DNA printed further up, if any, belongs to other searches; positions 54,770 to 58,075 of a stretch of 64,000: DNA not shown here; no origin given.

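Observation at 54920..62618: Type III R-M operon with MNT/HEPN toxin-antitoxin-type genes nested between mod and res, plus a paralogous MNT-HEPN pair upstream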

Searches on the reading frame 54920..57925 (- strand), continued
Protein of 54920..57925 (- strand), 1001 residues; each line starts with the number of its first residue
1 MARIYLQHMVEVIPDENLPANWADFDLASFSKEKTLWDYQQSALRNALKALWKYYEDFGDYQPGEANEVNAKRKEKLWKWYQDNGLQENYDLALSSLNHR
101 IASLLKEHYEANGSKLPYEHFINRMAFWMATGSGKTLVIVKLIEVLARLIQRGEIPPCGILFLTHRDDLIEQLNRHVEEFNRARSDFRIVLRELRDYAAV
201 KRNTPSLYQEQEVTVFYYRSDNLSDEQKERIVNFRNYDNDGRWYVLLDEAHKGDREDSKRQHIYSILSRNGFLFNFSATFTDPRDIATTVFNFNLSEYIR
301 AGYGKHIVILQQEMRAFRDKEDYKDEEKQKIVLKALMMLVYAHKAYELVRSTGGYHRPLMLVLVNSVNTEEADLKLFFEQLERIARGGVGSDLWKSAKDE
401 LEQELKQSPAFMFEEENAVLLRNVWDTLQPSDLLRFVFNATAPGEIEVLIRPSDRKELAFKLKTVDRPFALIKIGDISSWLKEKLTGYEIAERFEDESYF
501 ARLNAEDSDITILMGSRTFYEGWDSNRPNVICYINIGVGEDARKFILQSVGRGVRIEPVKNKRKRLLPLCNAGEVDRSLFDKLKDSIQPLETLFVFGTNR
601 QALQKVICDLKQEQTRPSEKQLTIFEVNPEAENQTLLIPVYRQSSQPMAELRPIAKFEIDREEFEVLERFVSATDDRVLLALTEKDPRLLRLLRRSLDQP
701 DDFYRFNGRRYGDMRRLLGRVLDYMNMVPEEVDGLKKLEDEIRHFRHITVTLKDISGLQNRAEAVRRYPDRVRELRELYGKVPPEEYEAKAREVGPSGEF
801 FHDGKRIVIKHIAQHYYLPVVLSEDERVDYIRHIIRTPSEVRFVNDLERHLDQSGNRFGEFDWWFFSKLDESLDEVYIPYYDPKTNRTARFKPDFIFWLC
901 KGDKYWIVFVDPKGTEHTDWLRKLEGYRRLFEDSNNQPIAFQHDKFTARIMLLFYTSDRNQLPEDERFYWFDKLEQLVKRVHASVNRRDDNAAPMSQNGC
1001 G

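Call 12: find_encoding_contigs(protein=P0003, flank=8000, max_places=3)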
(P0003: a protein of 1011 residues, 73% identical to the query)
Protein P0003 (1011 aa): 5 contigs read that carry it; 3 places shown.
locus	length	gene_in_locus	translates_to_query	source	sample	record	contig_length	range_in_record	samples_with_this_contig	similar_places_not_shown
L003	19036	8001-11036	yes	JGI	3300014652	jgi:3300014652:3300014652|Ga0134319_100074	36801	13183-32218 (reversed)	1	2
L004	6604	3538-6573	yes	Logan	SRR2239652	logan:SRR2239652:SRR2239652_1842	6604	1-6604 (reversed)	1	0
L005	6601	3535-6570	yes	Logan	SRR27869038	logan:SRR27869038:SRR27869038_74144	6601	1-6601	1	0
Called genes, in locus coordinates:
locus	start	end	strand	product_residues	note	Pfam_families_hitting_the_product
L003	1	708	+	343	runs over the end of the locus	-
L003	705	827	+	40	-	-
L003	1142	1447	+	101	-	-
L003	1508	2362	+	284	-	-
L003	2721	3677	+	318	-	PF00294:PfkB, PF08543:Phos_pyr_kin, PF25270:Khk, PF01256:Carb_kinase (faint)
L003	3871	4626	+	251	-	-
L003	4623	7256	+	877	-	PF01555:N6_N4_Mtase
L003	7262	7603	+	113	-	PF01909:NTP_transf_2, PF18765:Polbeta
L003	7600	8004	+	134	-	PF05168:HEPN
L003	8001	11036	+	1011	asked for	PF04851:ResIII, PF18766:SWI2_SNF2, PF27151:YagJ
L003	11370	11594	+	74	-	PF10049:DUF2283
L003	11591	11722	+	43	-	-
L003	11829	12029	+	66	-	-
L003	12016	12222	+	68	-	PF10047:DUF2281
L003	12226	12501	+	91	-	-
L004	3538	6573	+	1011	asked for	PF04851:ResIII, PF18766:SWI2_SNF2, PF27151:YagJ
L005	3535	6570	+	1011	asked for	PF04851:ResIII, PF18766:SWI2_SNF2, PF27151:YagJ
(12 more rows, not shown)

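Call 13: find_encoding_contigs(protein=P0006, flank=8000, max_places=3)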
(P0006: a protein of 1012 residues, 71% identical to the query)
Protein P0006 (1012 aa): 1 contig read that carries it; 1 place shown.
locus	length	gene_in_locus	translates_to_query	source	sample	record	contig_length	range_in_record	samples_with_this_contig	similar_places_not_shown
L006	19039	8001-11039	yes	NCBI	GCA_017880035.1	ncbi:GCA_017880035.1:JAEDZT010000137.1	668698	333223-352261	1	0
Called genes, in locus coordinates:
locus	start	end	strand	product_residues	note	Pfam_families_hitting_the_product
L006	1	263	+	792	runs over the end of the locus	PF00580:UvrD-helicase, PF13245:AAA_19, PF13604:AAA_30 (faint), PF13538:UvrD_C_2 (faint), PF13361:UvrD_C (weak)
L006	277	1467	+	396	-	PF12705:PDDEXK_1 (weak)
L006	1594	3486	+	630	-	PF18766:SWI2_SNF2, PF22679:T1R_D3-like, PF11867:T1RH-like_C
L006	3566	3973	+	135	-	PF02384:N6_Mtase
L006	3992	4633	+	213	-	-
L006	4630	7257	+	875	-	PF01555:N6_N4_Mtase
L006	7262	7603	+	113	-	PF18765:Polbeta, PF01909:NTP_transf_2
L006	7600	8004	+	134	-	PF05168:HEPN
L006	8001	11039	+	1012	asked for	PF04851:ResIII, PF00270:DEAD (faint), PF18766:SWI2_SNF2, PF27151:YagJ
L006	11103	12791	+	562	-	PF03235:GmrSD_N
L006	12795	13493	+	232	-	PF04851:ResIII (weak)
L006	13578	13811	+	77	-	-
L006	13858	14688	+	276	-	PF00689:Cation_ATPase_C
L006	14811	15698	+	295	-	PF02517:Rce1-like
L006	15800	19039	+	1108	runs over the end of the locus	PF04851:ResIII, PF00176:SNF2-rel_dom, PF00270:DEAD (weak), PF00271:Helicase_C, PF13020:NOV_C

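Call 14: find_encoding_contigs(protein=P0036, flank=7000, max_places=2)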
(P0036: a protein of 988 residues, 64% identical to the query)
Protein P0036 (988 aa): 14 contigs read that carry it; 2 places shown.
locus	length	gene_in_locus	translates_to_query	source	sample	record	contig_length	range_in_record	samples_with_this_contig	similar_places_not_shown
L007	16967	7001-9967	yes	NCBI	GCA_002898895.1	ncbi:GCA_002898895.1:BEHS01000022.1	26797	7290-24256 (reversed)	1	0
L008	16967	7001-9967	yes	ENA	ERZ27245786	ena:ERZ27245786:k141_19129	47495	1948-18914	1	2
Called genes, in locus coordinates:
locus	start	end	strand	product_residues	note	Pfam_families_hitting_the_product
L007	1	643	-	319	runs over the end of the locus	-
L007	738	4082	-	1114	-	PF19773:DUF6259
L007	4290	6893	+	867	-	PF01555:N6_N4_Mtase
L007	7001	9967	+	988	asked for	PF04851:ResIII, PF18766:SWI2_SNF2, PF27151:YagJ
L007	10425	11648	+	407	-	-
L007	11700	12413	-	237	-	PF05685:Uma2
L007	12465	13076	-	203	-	-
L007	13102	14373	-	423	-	PF04055:Radical_SAM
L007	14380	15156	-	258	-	PF00977:His_biosynth, PF01207:Dus (faint), PF02581:TMP-TENI (faint), PF03060:NMO (faint), PF05690:ThiG (faint)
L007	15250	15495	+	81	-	-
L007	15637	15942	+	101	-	PF01850:PIN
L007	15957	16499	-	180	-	PF01844:HNH, PF14279:HNH_5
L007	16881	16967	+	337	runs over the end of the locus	PF00044:Gp_dh_N, PF02800:Gp_dh_C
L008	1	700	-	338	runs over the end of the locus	-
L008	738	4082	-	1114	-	PF19773:DUF6259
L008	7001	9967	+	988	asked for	PF04851:ResIII, PF18766:SWI2_SNF2, PF27151:YagJ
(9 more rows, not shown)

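Call 15: find_encoding_contigs(protein=P0048, flank=7000, max_places=2)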
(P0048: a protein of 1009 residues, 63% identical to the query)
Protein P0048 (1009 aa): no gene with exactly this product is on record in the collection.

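Call 16: find_encoding_contigs(protein=P0068, flank=7000, max_places=2)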
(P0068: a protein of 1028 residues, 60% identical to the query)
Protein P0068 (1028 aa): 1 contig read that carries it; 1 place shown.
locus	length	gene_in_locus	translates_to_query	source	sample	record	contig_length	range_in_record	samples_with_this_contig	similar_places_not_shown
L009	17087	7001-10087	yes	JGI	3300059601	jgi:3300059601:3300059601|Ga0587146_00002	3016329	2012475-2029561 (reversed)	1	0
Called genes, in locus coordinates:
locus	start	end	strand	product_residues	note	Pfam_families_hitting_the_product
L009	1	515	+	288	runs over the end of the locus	PF00701:DHDPS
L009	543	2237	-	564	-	PF07995:GSDH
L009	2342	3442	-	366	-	PF04055:Radical_SAM, PF19288:CofH_C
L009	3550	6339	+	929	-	PF01555:N6_N4_Mtase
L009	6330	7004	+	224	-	-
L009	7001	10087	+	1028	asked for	PF04851:ResIII, PF00270:DEAD (weak), PF18766:SWI2_SNF2, PF27151:YagJ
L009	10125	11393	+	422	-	PF01408:GFO_IDH_MocA, PF02894:GFO_IDH_MocA_C (weak), PF22725:GFO_IDH_MocA_C3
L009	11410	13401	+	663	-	PF26626:DUF8201 (faint)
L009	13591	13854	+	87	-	-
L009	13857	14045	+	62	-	-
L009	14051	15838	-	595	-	PF14559:TPR_19 (faint)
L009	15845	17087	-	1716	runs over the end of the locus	PF13620:CarboxypepD_reg (faint), PF11974:bMG3 (weak), PF01835:MG2, PF07703:A2M_BRD, PF00207:A2M, PF07678:TED_complement (weak), PF17973:bMG10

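Call 18: find_related_loci(query=A1, collection=genome_contigs, flank=8000)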
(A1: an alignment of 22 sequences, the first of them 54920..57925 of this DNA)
Query A1 (1001 aa) in genome_contigs; peptide patterns used: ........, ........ (x = any residue, [..] = any of these).
600 stretches matched a pattern (row limit reached: there are more); 556 encode a relative of the query (tblastn E <= 1e-3); the best 80 are kept; 80 distinct loci.
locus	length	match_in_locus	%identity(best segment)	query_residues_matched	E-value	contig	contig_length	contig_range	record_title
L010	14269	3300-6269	70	1-981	0e+0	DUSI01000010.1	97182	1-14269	MAG TPA_asm: Candidatus Fermentithermobacillaceae bacterium isolate AS04akNAM_117 6663_AS04, whole genome shotgun sequen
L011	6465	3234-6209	63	1-981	0e+0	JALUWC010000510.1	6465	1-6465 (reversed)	MAG: Geoglobus sp. isolate 128-326_metabat2_scaf2bin.087 128-326_scaffold_6753_c1, whole genome shotgun sequence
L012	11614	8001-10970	62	4-981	0e+0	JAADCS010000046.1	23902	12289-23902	MAG: Thermotogota bacterium isolate L_MaxBin.031 contig-127_1745, whole genome shotgun sequence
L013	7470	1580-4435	63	3-981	0e+0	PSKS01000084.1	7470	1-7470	MAG: Chloroflexota bacterium isolate ERB_22_2 NODE_1404_length_7470_cov_4.650993, whole genome shotgun sequence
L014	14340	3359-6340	58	1-993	0e+0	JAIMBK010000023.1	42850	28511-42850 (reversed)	MAG: Armatimonadota bacterium isolate HOT.MB2.58 Contig23, whole genome shotgun sequence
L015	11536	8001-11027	58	1-998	0e+0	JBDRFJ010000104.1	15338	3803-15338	MAG: Pseudomonadota bacterium isolate MEGAHIT-group-1.368 k141_8191703, whole genome shotgun sequence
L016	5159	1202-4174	56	1-981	0e+0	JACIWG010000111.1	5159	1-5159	MAG: Nitrososphaeria archaeon isolate MAG-19 Nitrososphaeria_E3_bin12_Scaffold_112, whole genome shotgun sequence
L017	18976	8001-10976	57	1-981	0e+0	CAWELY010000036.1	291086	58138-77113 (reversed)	MAG: uncultured Acidobacteriota bacterium isolate MFD05580.bin.2.50 genome assembly, contig: contig_5629, whole genome s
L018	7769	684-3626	53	1-978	0e+0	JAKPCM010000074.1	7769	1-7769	MAG: Caldisericota bacterium isolate JPMR_maxbin.020 k141_352773, whole genome shotgun sequence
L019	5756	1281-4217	55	1-981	0e+0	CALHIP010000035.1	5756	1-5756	MAG: uncultured Patescibacteria group bacterium isolate S1_Bin_Bin_48_sub_1 genome assembly, contig: c_000000836768, who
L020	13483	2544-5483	56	6-978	0e+0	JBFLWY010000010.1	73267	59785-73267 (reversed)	MAG: Bacillota bacterium isolate MAG044 MAG044_10, whole genome shotgun sequence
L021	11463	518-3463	55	1-981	0e+0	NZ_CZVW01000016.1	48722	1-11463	Candidatus Chrysopegis kryptomonas strain JGI-23, whole genome shotgun sequence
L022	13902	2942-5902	54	6-989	0e+0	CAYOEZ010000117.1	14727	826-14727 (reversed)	MAG TPA_asm: uncultured Ktedonobacterales bacterium isolate SRP302447_co2_76 genome assembly, contig: NODE_11358_length_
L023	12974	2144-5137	53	1-981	0e+0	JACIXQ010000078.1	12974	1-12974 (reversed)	MAG: bacterium isolate MAG-56 Unclassified_E3_bin24_Scaffold_78, whole genome shotgun sequence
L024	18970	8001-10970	53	1-986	0e+0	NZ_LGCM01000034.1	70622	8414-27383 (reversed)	Levilinea saccharolytica strain KIBI-1 contig_23, whole genome shotgun sequence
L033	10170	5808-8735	50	1-981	0e+0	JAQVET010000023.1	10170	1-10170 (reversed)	MAG: Candidatus Paceibacterota bacterium isolate STE_141 NODE_16996_length_10170_cov_5.175346_Sandtown_E, whole genome s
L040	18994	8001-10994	49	1-981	0e+0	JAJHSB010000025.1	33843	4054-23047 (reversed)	MAG: Candidatus Acetothermia bacterium isolate NSHQ14.2015.Bin1 k141_6218, whole genome shotgun sequence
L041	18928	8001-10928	49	5-981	0e+0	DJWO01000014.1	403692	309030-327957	MAG TPA_asm: Candidatus Aminicenantes bacterium UBA6228 UBA6228_contig_5762, whole genome shotgun sequence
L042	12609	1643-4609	48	1-981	0e+0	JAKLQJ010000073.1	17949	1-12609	MAG: Elusimicrobia bacterium isolate bin N2.88 k141_116720, whole genome shotgun sequence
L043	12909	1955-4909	49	1-985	0e+0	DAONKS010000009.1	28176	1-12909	MAG TPA_asm: bacterium isolate AMR_MDS_3707 NODE_1501_length_28176_cov_9.248178, whole genome shotgun sequence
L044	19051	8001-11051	48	3-984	0e+0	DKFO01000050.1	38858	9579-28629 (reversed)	MAG TPA_asm: Candidatus Atribacteria bacterium UBA6794 UBA6794_contig_402, whole genome shotgun sequence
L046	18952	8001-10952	48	1-981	0e+0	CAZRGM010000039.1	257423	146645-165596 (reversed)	MAG TPA_asm: uncultured Eubacteriales bacterium isolate SRP067234_co1_329 genome assembly, contig: k99_388094, whole gen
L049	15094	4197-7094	48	1-972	0e+0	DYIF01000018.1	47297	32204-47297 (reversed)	MAG TPA_asm: Elusimicrobium minutum isolate TT109_36_37 Afr_mines_TT109_228_length_47297_cov_19_406778, whole genome sho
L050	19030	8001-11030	47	3-981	0e+0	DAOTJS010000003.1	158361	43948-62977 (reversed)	MAG TPA_asm: Candidatus Neomarinimicrobiota bacterium isolate AMR_MDS_2993 NODE_63_length_158361_cov_30.437204, whole ge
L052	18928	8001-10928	47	4-981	0e+0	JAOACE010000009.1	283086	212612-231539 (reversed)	MAG: Leptospiraceae bacterium isolate SKW199 k141_810863, whole genome shotgun sequence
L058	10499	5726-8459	57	1-901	0e+0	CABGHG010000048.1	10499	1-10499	MAG: Candidatus Methanolliviera sp. GoM_oil isolate gfbio:mag-sample-2:67c8463b-6cbd-4d56-a398-d795175a9500 genome assem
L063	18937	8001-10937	46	1-981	0e+0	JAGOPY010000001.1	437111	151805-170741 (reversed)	MAG: Bacteroidales bacterium isolate Go_SlDig_bin_433 Go_SlDig_10_length_437111_cov_62.622993, whole genome shotgun sequ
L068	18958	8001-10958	45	1-982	0e+0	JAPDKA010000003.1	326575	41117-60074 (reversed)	MAG: archaeon isolate S5B12_HD70 c_000000000009, whole genome shotgun sequence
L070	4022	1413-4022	48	3-871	0e+0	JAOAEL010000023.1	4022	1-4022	MAG: Patescibacteria group bacterium isolate SKW259 NODE_23_length_4022_cov_5.465399, whole genome shotgun sequence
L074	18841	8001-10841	43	3-981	0e+0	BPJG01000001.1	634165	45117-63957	MAG: Candidatus Parcubacteria bacterium KatS3mg094 DNA, contig_17918, whole genome shotgun sequence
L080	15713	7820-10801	45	1-981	0e+0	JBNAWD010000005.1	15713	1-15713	MAG: Minisyncoccia bacterium isolate Kamch4342-D-MF-055 bin11.fa-5, whole genome shotgun sequence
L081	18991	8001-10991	54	2-981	0e+0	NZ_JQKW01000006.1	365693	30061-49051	Thermodesulfobacterium hydrogeniphilum strain DSM 14290 CC87DRAFT_scaffold00001.1_C, whole genome shotgun sequence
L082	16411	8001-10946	56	1-981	0e+0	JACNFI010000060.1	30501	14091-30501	MAG: Candidatus Cloacimonadota bacterium isolate NIOZ-UU1 NIOZ-UU_NODE_1638_length_30501_cov_9.00762, whole genome shotg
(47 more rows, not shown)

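Call 21: search_protein_families(library=pfam, proteins=[L009:6306-7004:+, L023:1584-1889:+, L023:1886-2083:+, L033:4307-5815:+, L040:7152-7997:+, L041:4955-6835:+, L041:6849-7916:+, L043:544-1908:+, L044:4133-6844:+, L044:6841-8001:+], max_evalue=0.01)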
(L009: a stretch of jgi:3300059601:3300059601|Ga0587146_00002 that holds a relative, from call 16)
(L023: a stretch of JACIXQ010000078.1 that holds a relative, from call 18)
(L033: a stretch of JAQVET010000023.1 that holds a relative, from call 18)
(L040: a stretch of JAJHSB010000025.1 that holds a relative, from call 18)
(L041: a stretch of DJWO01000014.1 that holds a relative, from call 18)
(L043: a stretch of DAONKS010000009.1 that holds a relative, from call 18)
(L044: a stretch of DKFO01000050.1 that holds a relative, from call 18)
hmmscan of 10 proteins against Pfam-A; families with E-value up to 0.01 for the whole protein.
L009:6306-7004:+ (232 aa): 0 families

L023:1584-1889:+ (101 aa): 4 families
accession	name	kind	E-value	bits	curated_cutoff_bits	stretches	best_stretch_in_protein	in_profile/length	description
PF01909.29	NTP_transf_2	-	3.6e-18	66.2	21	1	15-99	1-91/93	Nucleotidyltransferase domain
PF18765.7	Polbeta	-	4.8e-12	46.3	26.9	1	19-99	4-85/93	Polymerase beta, Nucleotidyltransferase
PF22600.2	MTPAP-like_central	-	8.3e-05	23.1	27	1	4-59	22-70/139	Poly(A) RNA polymerase, mitochondrial-like, central palm domain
PF14792.12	DNA_pol_B_palm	-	0.0077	16.9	25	1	8-56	7-51/113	DNA polymerase beta palm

L023:1886-2083:+ (65 aa): 1 family
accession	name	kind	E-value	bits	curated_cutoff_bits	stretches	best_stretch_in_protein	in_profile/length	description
PF01934.22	HepT-like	-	5.8e-12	45.8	23.5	1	12-61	1-50/120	Ribonuclease HepT-like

L033:4307-5815:+ (502 aa): 1 family
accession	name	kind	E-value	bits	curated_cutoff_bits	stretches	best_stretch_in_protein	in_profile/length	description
PF19614.4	DUF6119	-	2.9e-30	105.8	27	1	45-436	44-451/524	Family of unknown function (DUF6119)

L040:7152-7997:+ (281 aa): 1 family
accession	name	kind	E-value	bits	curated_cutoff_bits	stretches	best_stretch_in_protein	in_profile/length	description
PF02498.22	Bro-N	-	2.9e-15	57.1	25.6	1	19-111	1-91/96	BRO family, N-terminal domain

L041:4955-6835:+ (626 aa): 1 family
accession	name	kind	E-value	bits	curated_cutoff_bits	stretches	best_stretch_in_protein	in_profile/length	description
PF02171.23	Piwi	-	7.2e-17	62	28.9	1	327-609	5-299/302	Piwi domain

L041:6849-7916:+ (355 aa): 1 family
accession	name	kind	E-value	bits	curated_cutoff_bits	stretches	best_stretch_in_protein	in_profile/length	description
PF13289.12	SIR2_2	-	2.3e-12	47.7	24.5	1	154-301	3-124/141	SIR2-like domain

L043:544-1908:+ (454 aa): 4 families
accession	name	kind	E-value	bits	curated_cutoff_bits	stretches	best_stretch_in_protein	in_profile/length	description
PF13749.12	HATPase_c_4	-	3e-21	75.7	26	1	279-365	2-89/89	Putative ATP-dependent DNA helicase recG C-terminal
PF04326.19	SLFN_AlbA_2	-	1.6e-19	71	25.3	1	8-113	1-117/118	Schlafen, AlbA_2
PF08220.18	HTH_DeoR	-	0.00049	20.2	21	1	386-427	4-45/57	DeoR-like helix-turn-helix domain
PF08844.15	DUF1815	-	0.0022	18.4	25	1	104-156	42-94/101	Domain of unknown function (DUF1815)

L044:4133-6844:+ (903 aa): 5 families
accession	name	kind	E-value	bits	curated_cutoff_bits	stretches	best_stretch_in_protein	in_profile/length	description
PF13304.12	AAA_21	-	3.4e-14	54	27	1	552-845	120-302/304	AAA domain, putative AbiEii toxin, Type IV TA system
PF13476.12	AAA_23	-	6e-09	37.3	27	1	289-478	2-198/201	AAA domain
PF02463.25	SMC_N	-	6.2e-07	29.5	40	1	286-350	2-66/220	RecF/RecN/SMC N terminal domain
PF02811.25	PHP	-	3.6e-05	24.6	26.4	1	48-131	14-94/164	PHP domain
PF13175.12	AAA_15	-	0.0058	16.7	32.1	1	285-576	2-275/374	AAA ATPase domain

L044:6841-8001:+ (386 aa): 2 families
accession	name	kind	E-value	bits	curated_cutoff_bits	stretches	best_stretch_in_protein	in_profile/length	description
PF04326.19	SLFN_AlbA_2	-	2.1e-21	77.1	25.3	1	14-124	1-117/118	Schlafen, AlbA_2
PF13749.12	HATPase_c_4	-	1.7e-18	66.8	26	1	294-379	2-88/89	Putative ATP-dependent DNA helicase recG C-terminal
